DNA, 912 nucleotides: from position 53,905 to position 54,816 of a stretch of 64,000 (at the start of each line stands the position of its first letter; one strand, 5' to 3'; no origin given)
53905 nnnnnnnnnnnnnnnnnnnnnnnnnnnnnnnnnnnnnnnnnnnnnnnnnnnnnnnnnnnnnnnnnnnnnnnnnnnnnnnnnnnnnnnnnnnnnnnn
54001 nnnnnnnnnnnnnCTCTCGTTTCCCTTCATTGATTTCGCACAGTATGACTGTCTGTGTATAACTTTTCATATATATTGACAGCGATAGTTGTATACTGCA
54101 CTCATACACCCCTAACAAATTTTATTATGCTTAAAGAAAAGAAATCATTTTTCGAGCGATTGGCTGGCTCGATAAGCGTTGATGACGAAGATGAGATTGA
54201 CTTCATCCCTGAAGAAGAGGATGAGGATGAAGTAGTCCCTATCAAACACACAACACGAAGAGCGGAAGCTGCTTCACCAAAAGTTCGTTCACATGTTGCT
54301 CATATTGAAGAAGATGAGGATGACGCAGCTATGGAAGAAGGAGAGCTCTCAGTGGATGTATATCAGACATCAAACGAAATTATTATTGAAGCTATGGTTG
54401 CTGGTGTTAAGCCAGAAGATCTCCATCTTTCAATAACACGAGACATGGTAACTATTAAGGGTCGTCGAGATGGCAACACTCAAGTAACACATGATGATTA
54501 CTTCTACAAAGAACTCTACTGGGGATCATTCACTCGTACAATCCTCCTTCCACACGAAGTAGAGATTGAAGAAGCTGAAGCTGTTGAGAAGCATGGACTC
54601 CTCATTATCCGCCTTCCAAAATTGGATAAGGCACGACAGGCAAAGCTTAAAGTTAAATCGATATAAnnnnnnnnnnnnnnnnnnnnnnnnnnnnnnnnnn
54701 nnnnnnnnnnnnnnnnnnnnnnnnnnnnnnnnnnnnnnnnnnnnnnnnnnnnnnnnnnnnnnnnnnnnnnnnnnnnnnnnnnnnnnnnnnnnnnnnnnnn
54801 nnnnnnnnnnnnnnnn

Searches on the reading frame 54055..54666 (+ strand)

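Call 7: search_protein_families(library=pfam, proteins=[window:54055-54666:+], max_evalue=0.01)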
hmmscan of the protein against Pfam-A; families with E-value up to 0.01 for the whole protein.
window:54055-54666:+ (203 aa): 2 families
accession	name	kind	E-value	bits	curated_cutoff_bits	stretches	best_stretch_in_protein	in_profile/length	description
PF00011.27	HSP20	-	1.6e-15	57.5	20.8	1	103-196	3-94/102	Hsp20/alpha crystallin family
PF04969.22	CS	-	0.00034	22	21.3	1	100-171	3-74/78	CS domain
